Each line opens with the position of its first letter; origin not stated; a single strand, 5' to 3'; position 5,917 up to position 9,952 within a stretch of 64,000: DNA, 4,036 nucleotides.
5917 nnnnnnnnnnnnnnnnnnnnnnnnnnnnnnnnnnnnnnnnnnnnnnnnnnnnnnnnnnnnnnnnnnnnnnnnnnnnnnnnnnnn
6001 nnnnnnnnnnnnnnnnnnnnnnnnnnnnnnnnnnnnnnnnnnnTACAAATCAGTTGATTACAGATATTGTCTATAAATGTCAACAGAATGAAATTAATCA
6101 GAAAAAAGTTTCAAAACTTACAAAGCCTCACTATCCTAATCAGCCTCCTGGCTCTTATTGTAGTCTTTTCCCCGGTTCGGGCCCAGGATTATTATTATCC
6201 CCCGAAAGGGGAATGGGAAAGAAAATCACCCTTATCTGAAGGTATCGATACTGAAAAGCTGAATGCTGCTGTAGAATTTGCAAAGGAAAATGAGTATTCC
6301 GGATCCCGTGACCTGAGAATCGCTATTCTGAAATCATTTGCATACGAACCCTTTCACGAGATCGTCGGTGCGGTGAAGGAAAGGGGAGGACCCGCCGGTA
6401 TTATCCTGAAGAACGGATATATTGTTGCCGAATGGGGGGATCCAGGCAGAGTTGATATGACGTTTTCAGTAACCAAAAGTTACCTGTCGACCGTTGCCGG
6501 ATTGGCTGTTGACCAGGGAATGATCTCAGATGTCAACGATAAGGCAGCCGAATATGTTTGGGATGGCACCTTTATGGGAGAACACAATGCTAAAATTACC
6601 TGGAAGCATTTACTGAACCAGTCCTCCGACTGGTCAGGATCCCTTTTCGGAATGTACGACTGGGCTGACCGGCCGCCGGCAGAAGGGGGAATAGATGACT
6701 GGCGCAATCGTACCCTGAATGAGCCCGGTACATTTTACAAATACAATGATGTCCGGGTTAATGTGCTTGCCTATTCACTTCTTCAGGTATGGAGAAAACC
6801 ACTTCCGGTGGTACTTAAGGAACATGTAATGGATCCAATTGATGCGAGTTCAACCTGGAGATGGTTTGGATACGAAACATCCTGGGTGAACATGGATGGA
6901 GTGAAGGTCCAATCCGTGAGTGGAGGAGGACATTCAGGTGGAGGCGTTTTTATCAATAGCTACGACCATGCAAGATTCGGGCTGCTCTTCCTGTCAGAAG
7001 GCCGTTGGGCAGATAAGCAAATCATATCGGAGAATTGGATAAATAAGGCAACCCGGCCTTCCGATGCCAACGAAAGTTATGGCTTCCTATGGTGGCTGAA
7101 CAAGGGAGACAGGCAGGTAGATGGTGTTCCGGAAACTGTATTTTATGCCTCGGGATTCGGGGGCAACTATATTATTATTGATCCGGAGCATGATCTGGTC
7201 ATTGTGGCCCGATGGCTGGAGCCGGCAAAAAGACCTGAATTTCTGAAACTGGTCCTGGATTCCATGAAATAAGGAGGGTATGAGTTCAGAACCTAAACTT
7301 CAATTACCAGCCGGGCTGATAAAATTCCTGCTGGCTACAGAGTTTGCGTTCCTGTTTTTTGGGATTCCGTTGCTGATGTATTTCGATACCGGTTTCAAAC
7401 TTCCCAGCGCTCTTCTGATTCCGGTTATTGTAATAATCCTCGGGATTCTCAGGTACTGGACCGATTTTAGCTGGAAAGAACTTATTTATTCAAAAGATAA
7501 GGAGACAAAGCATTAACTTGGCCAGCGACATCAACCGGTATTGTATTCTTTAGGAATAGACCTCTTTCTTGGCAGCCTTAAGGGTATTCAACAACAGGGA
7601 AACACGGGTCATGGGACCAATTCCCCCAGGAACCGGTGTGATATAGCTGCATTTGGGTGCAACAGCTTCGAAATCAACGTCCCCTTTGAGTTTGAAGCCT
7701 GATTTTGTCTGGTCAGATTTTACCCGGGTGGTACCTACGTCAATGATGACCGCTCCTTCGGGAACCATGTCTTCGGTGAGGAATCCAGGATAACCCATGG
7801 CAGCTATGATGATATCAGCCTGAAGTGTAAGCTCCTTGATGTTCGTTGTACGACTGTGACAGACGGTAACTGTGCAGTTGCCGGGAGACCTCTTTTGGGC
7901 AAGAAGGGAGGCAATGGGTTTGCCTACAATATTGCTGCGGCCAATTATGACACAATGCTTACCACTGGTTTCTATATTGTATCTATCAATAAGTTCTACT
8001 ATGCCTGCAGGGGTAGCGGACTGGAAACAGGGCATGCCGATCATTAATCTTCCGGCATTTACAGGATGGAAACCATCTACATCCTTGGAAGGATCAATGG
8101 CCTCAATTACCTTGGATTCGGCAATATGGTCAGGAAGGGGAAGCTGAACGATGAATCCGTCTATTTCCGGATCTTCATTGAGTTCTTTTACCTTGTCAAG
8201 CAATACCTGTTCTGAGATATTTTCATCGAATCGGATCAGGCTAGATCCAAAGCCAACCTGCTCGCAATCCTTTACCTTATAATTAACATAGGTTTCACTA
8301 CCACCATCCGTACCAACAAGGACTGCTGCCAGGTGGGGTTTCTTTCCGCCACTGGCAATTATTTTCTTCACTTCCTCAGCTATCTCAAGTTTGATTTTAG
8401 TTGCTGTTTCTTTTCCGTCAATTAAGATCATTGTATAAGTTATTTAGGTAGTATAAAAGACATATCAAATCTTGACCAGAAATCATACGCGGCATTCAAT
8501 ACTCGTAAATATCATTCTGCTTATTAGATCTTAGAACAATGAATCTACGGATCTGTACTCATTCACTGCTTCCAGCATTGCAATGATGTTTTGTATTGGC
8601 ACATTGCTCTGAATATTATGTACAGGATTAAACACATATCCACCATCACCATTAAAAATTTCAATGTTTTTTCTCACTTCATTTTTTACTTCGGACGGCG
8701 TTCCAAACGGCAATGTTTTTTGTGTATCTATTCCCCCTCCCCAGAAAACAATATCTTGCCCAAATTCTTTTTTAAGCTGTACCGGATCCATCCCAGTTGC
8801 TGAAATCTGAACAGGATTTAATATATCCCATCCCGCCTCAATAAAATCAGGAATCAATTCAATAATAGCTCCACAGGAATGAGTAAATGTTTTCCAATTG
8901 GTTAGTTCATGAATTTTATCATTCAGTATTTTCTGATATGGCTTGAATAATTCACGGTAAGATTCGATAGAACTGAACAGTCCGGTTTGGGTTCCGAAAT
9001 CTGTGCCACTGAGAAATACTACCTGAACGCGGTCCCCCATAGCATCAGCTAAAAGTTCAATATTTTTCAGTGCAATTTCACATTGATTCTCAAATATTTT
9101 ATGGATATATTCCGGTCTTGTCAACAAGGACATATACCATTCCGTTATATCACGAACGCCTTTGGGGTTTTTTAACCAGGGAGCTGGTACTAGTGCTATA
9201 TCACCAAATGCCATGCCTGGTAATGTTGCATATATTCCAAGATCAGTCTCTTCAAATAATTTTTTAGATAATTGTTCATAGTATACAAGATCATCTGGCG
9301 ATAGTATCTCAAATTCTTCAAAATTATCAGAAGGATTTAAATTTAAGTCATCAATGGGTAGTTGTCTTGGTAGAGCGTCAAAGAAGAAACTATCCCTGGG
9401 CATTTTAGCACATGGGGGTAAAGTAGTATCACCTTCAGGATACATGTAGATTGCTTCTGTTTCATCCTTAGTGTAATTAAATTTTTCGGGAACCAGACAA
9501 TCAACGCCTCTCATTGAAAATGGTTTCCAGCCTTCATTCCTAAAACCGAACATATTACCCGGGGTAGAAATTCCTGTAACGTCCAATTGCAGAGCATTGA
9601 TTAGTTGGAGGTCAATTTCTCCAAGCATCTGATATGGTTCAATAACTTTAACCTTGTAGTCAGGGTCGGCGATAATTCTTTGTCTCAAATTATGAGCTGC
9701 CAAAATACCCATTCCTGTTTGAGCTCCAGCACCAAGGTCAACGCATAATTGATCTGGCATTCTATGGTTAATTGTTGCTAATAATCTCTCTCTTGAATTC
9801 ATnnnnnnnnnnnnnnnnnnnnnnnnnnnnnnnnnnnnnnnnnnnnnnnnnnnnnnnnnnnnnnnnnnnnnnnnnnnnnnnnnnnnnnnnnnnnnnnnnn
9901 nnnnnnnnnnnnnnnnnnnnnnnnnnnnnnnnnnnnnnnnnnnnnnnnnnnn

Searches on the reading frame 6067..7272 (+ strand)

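Call 6: search_protein_families(library=pfam, proteins=[window:6067-7272:+])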
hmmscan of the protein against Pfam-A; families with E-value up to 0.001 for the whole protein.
window:6067-7272:+ (401 aa): 1 family
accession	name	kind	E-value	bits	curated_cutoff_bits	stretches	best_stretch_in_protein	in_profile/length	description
PF00144.29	Beta-lactamase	-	5.6e-18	65.6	27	1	132-380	52-305/329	Beta-lactamase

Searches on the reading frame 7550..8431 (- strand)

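Call 6: search_protein_families(library=pfam, proteins=[window:7550-8431:-])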
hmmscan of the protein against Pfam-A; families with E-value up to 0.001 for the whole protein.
window:7550-8431:- (293 aa): 2 families
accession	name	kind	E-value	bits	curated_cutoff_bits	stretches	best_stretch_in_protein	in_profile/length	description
PF02882.25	THF_DHG_CYH_C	-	3.2e-64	215.5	27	1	122-290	1-159/160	Tetrahydrofolate dehydrogenase/cyclohydrolase, NAD(P)-binding domain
PF00763.28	THF_DHG_CYH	-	3.1e-40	137.5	32.8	1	4-119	1-115/115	Tetrahydrofolate dehydrogenase/cyclohydrolase, catalytic domain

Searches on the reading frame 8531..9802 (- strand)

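Call 6: search_protein_families(library=pfam, proteins=[window:8531-9802:-])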
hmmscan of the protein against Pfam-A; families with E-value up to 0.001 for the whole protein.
window:8531-9802:- (423 aa): 1 family
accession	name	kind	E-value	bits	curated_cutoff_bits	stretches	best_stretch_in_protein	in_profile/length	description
PF01208.23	URO-D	-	1.1e-17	64.5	23.9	1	215-416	158-346/346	Uroporphyrinogen decarboxylase (URO-D)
